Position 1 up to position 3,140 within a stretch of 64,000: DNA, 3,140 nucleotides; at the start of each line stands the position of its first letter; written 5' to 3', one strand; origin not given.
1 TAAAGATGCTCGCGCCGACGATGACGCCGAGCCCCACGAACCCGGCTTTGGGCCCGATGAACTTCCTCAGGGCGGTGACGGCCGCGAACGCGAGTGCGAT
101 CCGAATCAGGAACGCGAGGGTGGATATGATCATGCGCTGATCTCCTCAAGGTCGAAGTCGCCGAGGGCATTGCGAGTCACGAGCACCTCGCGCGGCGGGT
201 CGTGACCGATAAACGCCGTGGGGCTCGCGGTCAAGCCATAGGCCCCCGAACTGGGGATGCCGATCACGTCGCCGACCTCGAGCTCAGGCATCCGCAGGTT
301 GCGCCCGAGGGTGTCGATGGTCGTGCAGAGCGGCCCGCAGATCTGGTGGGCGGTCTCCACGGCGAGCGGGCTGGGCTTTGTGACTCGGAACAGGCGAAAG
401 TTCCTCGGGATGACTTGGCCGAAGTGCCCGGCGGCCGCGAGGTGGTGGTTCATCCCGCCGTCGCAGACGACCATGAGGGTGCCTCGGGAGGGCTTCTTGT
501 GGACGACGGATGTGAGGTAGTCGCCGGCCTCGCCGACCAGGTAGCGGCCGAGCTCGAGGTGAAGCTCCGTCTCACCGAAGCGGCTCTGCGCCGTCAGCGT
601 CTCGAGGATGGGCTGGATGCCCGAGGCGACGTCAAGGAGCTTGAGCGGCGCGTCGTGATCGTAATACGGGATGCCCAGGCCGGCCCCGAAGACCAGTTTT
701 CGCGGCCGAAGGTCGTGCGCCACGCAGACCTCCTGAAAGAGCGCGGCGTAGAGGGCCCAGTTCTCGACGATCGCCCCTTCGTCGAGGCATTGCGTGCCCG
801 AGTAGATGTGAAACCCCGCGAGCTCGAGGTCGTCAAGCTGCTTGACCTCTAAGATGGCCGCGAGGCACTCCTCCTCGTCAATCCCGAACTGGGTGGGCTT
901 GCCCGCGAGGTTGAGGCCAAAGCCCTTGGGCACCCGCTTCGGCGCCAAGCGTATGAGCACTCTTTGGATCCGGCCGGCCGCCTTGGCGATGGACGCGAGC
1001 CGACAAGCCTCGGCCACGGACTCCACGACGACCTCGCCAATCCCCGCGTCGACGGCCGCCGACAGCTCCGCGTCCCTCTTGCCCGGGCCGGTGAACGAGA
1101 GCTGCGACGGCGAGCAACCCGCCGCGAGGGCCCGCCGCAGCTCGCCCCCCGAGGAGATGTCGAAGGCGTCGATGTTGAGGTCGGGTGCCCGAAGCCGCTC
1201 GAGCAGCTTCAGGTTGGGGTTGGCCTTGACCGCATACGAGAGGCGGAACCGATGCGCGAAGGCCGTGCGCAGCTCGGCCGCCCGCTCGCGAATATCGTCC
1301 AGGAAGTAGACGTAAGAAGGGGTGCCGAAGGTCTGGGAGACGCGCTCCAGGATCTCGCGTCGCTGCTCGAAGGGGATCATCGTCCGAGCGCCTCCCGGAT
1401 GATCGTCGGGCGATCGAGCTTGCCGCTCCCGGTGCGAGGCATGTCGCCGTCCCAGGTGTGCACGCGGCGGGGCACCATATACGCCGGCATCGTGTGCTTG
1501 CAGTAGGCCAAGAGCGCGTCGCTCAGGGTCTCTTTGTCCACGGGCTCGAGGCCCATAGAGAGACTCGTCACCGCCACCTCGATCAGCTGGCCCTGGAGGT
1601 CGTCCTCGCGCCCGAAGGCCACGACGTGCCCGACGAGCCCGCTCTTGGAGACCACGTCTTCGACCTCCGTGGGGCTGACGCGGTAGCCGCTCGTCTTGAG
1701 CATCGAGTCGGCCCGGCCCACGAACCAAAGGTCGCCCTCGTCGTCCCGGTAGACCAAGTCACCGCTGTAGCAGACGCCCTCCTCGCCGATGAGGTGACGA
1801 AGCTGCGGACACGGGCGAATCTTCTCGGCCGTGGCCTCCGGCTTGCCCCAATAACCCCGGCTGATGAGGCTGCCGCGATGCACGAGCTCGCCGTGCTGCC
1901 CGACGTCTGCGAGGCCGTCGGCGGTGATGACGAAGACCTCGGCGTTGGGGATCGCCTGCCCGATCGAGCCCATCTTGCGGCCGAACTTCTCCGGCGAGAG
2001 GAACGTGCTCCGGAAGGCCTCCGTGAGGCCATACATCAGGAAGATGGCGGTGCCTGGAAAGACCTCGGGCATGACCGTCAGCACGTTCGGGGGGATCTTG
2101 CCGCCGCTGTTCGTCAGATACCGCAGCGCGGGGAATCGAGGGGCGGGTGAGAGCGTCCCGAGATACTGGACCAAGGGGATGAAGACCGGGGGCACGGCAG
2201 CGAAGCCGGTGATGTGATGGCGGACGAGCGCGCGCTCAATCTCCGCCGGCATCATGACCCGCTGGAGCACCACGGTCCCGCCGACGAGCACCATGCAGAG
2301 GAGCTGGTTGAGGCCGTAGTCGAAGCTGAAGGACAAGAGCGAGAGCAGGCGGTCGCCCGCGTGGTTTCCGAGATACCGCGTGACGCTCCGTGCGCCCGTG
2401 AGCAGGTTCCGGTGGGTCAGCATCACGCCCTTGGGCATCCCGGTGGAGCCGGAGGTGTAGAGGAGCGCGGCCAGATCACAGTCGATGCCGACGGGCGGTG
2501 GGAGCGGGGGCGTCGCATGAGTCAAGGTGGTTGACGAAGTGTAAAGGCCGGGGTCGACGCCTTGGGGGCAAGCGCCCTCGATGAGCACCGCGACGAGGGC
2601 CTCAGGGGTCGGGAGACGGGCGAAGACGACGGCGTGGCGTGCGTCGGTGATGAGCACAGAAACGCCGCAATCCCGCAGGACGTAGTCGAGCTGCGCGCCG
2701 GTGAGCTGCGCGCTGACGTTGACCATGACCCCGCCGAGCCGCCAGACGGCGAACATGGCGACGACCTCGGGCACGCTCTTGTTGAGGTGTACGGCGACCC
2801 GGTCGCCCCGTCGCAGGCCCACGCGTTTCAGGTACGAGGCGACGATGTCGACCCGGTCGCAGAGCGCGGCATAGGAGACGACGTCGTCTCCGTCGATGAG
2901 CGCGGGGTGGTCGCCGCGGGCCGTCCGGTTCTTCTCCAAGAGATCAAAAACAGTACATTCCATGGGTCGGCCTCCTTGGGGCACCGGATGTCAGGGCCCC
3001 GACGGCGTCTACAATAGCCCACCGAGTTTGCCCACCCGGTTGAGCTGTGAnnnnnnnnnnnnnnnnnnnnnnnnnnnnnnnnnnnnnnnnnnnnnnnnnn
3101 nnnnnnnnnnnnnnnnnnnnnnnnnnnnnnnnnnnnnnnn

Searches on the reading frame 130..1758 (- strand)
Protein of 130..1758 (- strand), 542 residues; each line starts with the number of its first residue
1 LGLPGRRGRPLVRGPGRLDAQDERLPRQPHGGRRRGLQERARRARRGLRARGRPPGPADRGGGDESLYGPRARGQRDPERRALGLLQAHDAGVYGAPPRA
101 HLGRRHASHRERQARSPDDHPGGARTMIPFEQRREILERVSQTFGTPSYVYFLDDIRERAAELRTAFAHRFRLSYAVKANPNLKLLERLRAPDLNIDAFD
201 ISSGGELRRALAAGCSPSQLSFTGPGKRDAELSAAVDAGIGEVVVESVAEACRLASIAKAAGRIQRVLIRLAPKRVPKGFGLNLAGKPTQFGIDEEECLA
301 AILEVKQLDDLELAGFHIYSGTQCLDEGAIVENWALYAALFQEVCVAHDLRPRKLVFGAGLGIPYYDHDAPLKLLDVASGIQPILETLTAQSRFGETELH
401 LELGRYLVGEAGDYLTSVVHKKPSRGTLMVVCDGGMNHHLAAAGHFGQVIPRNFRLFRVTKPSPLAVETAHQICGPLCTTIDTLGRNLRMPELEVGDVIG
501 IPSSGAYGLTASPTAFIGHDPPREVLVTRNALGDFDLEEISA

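Call 44: search_protein_families(library=pfam, proteins=[window:130-1758:-], max_evalue=0.0001)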
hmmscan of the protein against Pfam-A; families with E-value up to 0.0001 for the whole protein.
window:130-1758:- (542 aa): 2 families
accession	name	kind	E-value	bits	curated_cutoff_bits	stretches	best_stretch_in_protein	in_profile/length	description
PF02784.22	Orn_Arg_deC_N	-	2.4e-32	112.7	23.4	1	153-408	1-246/247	Pyridoxal-dependent decarboxylase, pyridoxal binding domain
PF00278.28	Orn_DAP_Arg_deC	-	3.1e-15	56.6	23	1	348-505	5-95/95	Pyridoxal-dependent decarboxylase, C-terminal sheet domain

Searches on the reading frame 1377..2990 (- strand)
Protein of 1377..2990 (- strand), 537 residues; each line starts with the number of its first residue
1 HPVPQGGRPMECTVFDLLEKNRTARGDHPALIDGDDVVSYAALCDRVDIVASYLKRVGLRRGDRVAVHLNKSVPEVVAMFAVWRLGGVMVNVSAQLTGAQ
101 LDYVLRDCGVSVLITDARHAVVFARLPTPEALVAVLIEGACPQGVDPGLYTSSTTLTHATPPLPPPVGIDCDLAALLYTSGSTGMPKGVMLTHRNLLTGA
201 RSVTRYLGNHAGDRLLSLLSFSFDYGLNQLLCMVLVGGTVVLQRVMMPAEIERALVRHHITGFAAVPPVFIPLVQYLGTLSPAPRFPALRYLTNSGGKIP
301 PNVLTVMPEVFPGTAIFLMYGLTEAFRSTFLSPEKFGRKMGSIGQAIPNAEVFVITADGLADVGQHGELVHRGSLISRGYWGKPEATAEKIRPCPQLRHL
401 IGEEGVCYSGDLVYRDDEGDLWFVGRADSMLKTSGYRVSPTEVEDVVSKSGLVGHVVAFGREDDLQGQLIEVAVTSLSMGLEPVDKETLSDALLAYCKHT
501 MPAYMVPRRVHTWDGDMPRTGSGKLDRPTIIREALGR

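Call 39: search_protein_families(library=pfam, proteins=[window:1377-2990:-], max_evalue=0.0001)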
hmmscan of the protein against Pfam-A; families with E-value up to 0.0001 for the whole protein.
window:1377-2990:- (537 aa): 2 families
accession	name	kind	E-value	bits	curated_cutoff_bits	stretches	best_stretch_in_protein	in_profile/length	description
PF00501.34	AMP-binding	-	2.2e-76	257.6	29.9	1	19-381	2-384/384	AMP-binding enzyme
PF13193.12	AMP-binding_C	-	1.3e-10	42.4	24.5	1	442-524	1-76/76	AMP-binding enzyme C-terminal domain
